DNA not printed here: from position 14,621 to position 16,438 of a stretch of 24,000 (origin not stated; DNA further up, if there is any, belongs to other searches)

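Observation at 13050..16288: KaiC-like ATPase with no KaiA/KaiB, translationally coupled to a pseudo-receiver hybrid histidine kinase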

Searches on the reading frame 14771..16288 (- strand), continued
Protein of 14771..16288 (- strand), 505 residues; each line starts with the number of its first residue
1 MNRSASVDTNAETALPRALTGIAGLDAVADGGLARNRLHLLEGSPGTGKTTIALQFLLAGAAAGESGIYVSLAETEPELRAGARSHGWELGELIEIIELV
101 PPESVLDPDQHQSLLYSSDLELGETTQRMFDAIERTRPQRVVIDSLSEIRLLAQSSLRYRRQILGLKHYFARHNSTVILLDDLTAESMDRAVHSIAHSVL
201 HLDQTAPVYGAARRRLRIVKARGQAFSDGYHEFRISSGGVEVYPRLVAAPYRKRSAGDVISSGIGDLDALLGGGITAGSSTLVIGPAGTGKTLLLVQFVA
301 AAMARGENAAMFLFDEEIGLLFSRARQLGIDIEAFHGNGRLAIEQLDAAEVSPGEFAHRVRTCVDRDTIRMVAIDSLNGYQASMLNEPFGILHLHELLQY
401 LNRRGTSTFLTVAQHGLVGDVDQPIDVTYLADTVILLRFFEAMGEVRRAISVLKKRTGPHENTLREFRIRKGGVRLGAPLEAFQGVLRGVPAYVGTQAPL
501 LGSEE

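Call 19: find_related_loci(query=window:14774-16288:-, collection=genome_contigs, flank=8000)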
Query window:14774-16288:- (505 aa) in genome_contigs; peptide patterns used: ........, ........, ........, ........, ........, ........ (x = any residue, [..] = any of these).
116 stretches matched a pattern; 9 encode a relative of the query (tblastn E <= 1e-3); 9 distinct loci.
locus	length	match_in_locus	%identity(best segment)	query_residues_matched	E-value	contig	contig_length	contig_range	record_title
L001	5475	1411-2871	71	15-501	0e+0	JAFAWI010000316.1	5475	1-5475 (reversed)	MAG: Alphaproteobacteria bacterium isolate CP_BM_RX_58 BM_RX_k147_2586845, whole genome shotgun sequence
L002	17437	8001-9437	61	18-496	0e+0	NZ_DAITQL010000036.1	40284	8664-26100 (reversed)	MAG: Hyphomicrobium sp. isolate CTOTU46465 NODE_240_length_40284_cov_8.225807, whole genome shotgun sequence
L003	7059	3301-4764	53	17-505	6e-168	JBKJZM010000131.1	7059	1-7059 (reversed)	MAG: Gemmatimonadales bacterium isolate swi_bin.243 S1Ck127_16079353_flag_0_multi_10.3102_len_7059, whole genome shotgun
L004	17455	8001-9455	50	20-501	3e-156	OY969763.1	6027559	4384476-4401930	MAG: uncultured Verrucomicrobiae bacterium isolate MFD04967.bin.c.2 genome assembly, chromosome: 1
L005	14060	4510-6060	47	2-505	5e-148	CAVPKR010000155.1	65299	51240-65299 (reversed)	MAG: Terriglobia bacterium isolate MFD10064.bin.2.14 genome assembly, contig: contig_88251, whole genome shotgun sequenc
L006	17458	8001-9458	48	15-503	7e-144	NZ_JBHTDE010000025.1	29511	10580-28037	Dankookia sp. GCM10030260 strain CXZ487 spades_K_17_127_25, whole genome shotgun sequence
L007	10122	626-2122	47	1-500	3e-137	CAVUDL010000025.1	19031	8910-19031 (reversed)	MAG: uncultured Gemmatimonadales bacterium isolate MFD02840.bin.1.159 genome assembly, contig: contig_69869, whole genom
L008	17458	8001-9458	66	3-501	0e+0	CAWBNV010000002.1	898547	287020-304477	MAG: uncultured Alphaproteobacteria bacterium isolate MFD04580.bin.2.54 genome assembly, contig: contig_14801, whole gen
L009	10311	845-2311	50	7-496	7e-163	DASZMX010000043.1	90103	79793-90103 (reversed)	MAG TPA_asm: Verrucomicrobiia bacterium isolate SMAG_U5902 k141_336018, whole genome shotgun sequence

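Call 20: find_encoding_contigs(protein=P0121, flank=10000, max_places=3)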
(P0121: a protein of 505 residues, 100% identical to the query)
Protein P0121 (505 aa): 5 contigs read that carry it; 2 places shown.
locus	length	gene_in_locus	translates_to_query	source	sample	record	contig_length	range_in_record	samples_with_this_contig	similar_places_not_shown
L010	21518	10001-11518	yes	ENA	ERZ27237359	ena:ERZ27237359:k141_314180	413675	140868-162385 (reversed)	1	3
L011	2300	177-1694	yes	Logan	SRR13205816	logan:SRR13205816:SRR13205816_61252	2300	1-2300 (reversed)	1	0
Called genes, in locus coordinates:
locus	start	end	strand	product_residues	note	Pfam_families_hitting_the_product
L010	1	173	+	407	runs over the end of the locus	PF12844:HTH_19 (weak), PF13413:HTH_25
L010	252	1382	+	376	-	PF13378:MR_MLE_C (faint), PF04551:GcpE, PF26540:GcpE_C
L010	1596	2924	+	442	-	PF01409:tRNA-synt_2d (weak), PF13393:tRNA-synt_His, PF00587:tRNA-synt_2b, PF03129:HGTP_anticodon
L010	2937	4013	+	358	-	PF03462:PCRF, PF00472:RF-1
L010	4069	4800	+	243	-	PF01925:TauE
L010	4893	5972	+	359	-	PF00089:Trypsin, PF13365:Trypsin_2, PF13180:PDZ_2, PF00595:PDZ, PF17820:PDZ_6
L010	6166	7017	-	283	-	PF00248:Aldo_ket_red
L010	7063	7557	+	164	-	PF14196:ATC_hydrolase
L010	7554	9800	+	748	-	PF00999:Na_H_Exchanger, PF00582:Usp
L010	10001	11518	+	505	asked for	PF25199:nSTAND_NTPase5 (faint), PF03796:DnaB_C (faint), PF06745:ATPase, PF13191:AAA_16 (faint), PF13245:AAA_19 (faint), PF13481:AAA_25 (faint), PF00154:RecA_N (weak), PF06745:ATPase, +5 more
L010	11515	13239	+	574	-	PF00512:HisKA, PF02518:HATPase_c, PF00072:Response_reg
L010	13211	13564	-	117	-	PF00072:Response_reg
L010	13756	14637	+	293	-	PF17827:PrmC_N, PF05175:MTS, PF08242:Methyltransf_12 (weak), PF13649:Methyltransf_25, PF13847:Methyltransf_31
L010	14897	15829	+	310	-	PF13763:DUF4167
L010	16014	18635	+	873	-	PF02861:Clp_N, PF00158:Sigma54_activat (faint), PF00004:AAA, PF17871:AAA_lid_9, PF07724:AAA_2, PF00004:AAA, PF07728:AAA_5, PF10431:ClpB_D2-small, +5 more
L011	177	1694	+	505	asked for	PF25199:nSTAND_NTPase5 (faint), PF03796:DnaB_C (faint), PF06745:ATPase, PF13191:AAA_16 (faint), PF13245:AAA_19 (faint), PF13481:AAA_25 (faint), PF00154:RecA_N (weak), PF06745:ATPase, +5 more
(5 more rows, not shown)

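Call 38: search_dna_similar(query=window:14774-16288:-, collection=plasmids, mode=protein, max_rows=60, rows=spread, max_evalue=1e-20)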
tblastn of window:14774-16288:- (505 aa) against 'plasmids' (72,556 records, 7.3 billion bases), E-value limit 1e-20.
Records with a match: 264; places in all: 321; records where one place covers at least 80% of the query: 261.
Best place of each record, by identity: 60-80% 85; <60% 179.
By first word of the organism name: Sinorhizobium 61; Agrobacterium 52; Rhizobium 20; Sphingobium 18; Azospirillum 12; Ensifer 9; Mesorhizobium 8; Neorhizobium 6; Haloarcula 6; Caballeronia 5; and 34 more.
By predicted mobility (MOB-suite, as given by PLSDB): non-mobilizable 133; conjugative 117; mobilizable 14.
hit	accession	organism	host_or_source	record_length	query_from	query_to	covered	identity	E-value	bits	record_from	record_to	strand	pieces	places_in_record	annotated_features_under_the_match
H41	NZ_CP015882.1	Ensifer adhaerens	silty clay loam soil (pH 6.1)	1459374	2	505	100%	62.9%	5e-174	550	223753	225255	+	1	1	none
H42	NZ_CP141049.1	Microvirga lotononidis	-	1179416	3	501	99%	63.0%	3e-175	553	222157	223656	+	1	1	none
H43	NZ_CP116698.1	Agrobacterium tumefaciens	Clematis,cell culture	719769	35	501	92%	66.0%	2e-178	563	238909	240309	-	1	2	ATPase domain-containing protein | hybrid sensor histidine kinase/response regulator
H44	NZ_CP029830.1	Azospirillum ramasamyi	single cell,Cow dung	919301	35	501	92%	66.0%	2e-164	523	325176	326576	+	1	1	ATPase domain-containing protein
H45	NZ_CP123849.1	Agrobacterium tumefaciens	Rose,cell culture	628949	35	501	92%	65.7%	3e-178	562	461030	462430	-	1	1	ATPase domain-containing protein | hybrid sensor histidine kinase/response regulator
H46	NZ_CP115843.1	Agrobacterium tumefaciens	willow,cell culture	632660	35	501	92%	65.7%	3e-178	562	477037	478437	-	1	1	ATPase domain-containing protein | hybrid sensor histidine kinase/response regulator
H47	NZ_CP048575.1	Agrobacterium tumefaciens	walnut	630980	35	501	92%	65.7%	6e-178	561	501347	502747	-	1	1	ATPase domain-containing protein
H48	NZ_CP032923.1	Agrobacterium tumefaciens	Euonymus sp.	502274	35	501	92%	65.5%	2e-177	560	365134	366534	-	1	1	ATPase domain-containing protein | hybrid sensor histidine kinase/response regulator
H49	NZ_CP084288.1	Caballeronia zhejiangensis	Anasa tristis,Cell culture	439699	35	501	92%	65.1%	5e-175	553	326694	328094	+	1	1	ATPase domain-containing protein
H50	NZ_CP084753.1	Roseateles sp. XES5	Xenopus laevis,bacterial culture,swab ...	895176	35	501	92%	64.5%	3e-170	539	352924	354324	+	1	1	ATPase domain-containing protein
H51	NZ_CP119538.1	Agrobacterium fabrum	-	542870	35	501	92%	64.2%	4e-173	547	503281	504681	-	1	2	ATPase domain-containing protein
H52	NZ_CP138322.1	Agrobacterium fabrum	Blueberry,Crown gall tissues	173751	35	501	92%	64.2%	5e-173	547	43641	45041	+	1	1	ATPase domain-containing protein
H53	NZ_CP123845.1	Agrobacterium fabrum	Raspberry,cell culture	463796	35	501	92%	64.2%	5e-173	547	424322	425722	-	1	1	ATPase domain-containing protein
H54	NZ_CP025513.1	Neorhizobium sp. SOG26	Oryza glumipatula,Whole ...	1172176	35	501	92%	64.2%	1e-171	543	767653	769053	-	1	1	none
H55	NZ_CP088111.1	Sinorhizobium medicae WSM1115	cell culture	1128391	35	504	93%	63.6%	1e-177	561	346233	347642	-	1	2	record has no annotation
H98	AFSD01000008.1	Agrobacterium tumefaciens F2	soil near Harbin Institute of Technology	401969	39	490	90%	28.2%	4e-22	108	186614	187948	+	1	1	kaiC: putative circadian clock protein, KaiC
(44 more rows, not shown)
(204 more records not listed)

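Call 39: search_solved_structures(query=window:14774-16288:-, show_alignments=2, max_evalue=1e-10)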
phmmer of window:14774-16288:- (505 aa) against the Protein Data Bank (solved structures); distinct sequences matched with E-value up to 1e-10: 47.
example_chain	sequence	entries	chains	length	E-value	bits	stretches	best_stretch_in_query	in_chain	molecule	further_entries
8zn5_B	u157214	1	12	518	1.9e-61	211.3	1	9-495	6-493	KaiC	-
8wve_A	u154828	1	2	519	1.4e-51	178.8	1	9-494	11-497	Circadian clock oscillator protein KaiC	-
7dyk_A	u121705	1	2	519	4e-51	177.3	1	9-494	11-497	Circadian clock protein kinase KaiC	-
3k09_A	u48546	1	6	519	4.9e-51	177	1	9-494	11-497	Circadian clock protein kinase kaiC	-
3k0e_A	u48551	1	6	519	5.3e-51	176.9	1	9-494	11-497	Circadian clock protein kinase KaiC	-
1u9i_A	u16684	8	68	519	5.9e-51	176.7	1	9-494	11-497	KaiC | Circadian clock protein kinase kaiC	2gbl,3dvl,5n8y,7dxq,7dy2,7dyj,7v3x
7wdc_A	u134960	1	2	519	6e-51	176.7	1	9-494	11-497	Circadian clock protein kinase KaiC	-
3jzm_A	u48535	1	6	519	6.1e-51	176.7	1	9-494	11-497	Circadian clock protein kinase kaiC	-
1tf7_A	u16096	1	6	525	6.2e-51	176.7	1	9-494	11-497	KaiC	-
3k0f_A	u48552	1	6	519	6.3e-51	176.6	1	9-494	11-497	Circadian clock protein kinase KaiC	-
7dyi_A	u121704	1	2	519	6.3e-51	176.6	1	9-494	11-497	Circadian clock protein kinase KaiC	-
8wv8_A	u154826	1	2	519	7.6e-51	176.4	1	9-494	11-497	Circadian clock oscillator protein KaiC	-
3k0a_A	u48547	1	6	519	8e-51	176.3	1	9-494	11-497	Circadian clock protein kinase KaiC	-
7dye_A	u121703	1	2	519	8.4e-51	176.2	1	9-494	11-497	Circadian clock protein kinase KaiC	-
3k0c_A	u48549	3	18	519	8.6e-51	176.2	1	9-494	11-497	Circadian clock protein kinase KaiC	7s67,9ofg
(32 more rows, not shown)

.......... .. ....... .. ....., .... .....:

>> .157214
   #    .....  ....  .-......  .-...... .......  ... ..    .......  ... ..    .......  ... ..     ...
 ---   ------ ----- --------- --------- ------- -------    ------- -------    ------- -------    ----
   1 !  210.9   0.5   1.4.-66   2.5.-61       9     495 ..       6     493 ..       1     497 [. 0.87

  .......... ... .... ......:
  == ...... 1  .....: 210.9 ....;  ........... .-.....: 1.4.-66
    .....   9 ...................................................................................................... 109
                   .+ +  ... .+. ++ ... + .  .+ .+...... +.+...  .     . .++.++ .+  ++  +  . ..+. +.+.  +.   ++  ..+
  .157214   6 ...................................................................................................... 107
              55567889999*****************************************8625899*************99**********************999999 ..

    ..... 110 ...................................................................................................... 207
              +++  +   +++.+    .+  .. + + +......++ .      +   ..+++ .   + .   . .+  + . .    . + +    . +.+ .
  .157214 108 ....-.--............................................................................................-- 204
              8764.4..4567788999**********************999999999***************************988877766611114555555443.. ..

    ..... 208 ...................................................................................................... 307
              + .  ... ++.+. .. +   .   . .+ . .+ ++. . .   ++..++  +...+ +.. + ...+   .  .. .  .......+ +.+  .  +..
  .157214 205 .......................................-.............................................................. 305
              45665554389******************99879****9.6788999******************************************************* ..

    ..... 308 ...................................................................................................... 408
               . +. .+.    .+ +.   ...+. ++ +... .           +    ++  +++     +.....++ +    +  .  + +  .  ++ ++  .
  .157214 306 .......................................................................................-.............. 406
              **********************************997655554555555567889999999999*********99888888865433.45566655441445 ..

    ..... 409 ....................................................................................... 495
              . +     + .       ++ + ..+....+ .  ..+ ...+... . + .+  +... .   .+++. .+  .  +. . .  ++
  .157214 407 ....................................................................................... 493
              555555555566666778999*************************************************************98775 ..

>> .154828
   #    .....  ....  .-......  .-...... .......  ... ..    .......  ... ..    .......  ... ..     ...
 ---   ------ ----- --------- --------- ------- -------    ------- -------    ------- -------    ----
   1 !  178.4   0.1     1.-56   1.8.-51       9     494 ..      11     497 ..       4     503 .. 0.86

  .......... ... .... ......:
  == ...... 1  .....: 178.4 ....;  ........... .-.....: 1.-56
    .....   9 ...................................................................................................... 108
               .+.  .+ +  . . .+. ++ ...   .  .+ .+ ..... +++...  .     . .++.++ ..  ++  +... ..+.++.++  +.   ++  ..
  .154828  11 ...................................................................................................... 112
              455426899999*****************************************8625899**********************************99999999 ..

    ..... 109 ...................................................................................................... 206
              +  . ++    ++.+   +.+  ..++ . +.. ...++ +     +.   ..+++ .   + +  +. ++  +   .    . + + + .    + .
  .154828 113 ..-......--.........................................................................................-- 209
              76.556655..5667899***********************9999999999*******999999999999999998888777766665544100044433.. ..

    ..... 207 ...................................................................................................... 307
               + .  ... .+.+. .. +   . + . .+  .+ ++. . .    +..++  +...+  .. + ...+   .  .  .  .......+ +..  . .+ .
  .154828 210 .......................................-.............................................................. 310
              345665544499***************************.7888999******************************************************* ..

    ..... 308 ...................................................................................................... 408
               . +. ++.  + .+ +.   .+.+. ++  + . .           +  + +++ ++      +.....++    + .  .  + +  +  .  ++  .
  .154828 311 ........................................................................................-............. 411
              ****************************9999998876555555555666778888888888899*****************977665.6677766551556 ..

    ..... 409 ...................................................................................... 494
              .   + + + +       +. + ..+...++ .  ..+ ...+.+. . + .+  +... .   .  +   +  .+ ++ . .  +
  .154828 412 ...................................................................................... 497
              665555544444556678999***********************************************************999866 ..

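Call 55: get_annotated_region(hit=H50, flank=6000)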
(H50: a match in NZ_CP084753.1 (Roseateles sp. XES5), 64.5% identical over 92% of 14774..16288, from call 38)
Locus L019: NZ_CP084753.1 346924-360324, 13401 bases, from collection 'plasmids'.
description: UNVERIFIED_ORG: Roseateles sp. XES5 plasmid unnamed1, complete sequence
organism: Roseateles sp. XES5 (NCBI taxid 2877940)
taxonomy: Bacteria; Pseudomonadota; Betaproteobacteria; Burkholderiales; Sphaerotilaceae; Roseateles; Roseateles sp. XES5
host: -; source: Xenopus laevis,bacterial culture,swab of adult female 2 skin; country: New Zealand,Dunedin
typing (MOB-suite, as given by PLSDB): non-mobilizable
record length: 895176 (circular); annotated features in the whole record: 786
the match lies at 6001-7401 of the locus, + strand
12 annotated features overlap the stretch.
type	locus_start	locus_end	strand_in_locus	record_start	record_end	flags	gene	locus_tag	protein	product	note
CDS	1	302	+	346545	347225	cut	-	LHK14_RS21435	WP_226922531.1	GntR family transcriptional regulator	-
CDS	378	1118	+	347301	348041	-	-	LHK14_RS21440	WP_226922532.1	SDR family oxidoreductase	-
CDS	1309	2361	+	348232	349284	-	-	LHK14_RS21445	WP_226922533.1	ABC transporter substrate-binding protein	-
CDS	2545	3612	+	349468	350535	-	-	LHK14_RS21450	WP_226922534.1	ABC transporter ATP-binding protein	-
CDS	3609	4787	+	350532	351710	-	-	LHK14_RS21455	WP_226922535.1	ABC transporter permease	GO:0055085 - transmembrane transport [Evidence IEA]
CDS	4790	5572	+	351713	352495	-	-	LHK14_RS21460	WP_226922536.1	ABC transporter permease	GO:0055085 - transmembrane transport [Evidence IEA]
CDS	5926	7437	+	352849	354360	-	-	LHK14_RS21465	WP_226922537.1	ATPase domain-containing protein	-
CDS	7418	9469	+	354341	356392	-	-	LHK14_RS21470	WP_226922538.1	ATP-binding protein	-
CDS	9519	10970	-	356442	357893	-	-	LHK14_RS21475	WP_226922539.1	FAD-binding oxidoreductase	-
CDS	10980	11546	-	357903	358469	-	gfa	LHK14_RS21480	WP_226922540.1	S-(hydroxymethyl)glutathione synthase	GO:0046292 - formaldehyde metabolic process [Evidence IEA]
CDS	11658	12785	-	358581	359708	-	-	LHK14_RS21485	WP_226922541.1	S-(hydroxymethyl)glutathione dehydrogenase/class III alcohol dehydrogenase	GO:0006113 - fermentation [Evidence IEA]; GO:0009404 - toxin metabolic process [Evidence IEA]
CDS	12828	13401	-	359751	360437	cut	-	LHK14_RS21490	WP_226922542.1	ABC transporter permease subunit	GO:0015837 - amine transport [Evidence IEA]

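Call 56: get_annotated_region(hit=H98, flank=5000)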
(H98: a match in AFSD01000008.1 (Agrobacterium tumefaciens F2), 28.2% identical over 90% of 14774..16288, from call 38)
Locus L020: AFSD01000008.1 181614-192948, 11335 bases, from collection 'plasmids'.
description: Agrobacterium tumefaciens F2 plasmid unnamed p2, complete sequence, whole genome shotgun sequence
organism: Agrobacterium tumefaciens F2 (NCBI taxid 1050720)
taxonomy: Bacteria; Pseudomonadota; Alphaproteobacteria; Hyphomicrobiales; Rhizobiaceae; Agrobacterium; Agrobacterium tumefaciens; Agrobacterium tumefaciens F2
host: -; source: soil near Harbin Institute of Technology; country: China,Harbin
typing (MOB-suite, as given by PLSDB): conjugative; replicon rep_cluster_490; relaxase MOBQ,MOBQ; mating-pair formation MPF_T
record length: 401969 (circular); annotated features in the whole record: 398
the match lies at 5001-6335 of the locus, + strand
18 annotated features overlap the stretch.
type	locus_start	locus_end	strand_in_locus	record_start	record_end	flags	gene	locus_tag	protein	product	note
CDS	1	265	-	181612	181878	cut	-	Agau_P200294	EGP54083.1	hypothetical protein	-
CDS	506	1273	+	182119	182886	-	-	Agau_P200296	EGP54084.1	hypothetical protein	-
CDS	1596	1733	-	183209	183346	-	-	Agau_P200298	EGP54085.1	hypothetical protein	-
CDS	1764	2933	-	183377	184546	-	-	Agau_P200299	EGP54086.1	two component sensor kinase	-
CDS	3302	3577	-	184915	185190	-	-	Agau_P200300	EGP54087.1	hypothetical protein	-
CDS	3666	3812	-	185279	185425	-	-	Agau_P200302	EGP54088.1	hypothetical protein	-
CDS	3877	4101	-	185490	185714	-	-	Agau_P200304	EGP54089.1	hypothetical protein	-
CDS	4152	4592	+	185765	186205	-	-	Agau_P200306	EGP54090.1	hypothetical protein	-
CDS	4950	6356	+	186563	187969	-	kaiC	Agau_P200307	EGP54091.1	putative circadian clock protein, KaiC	-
CDS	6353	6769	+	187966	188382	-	-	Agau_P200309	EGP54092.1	response regulator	-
CDS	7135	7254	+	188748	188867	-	-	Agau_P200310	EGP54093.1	hypothetical protein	-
CDS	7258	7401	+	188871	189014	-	-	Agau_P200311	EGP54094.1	hypothetical protein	-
CDS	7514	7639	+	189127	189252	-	-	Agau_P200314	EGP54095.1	hypothetical protein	-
CDS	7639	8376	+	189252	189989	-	-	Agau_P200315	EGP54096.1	transmembrane protein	-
CDS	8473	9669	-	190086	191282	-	nhaA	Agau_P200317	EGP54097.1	Na+/H+ antiporter protein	-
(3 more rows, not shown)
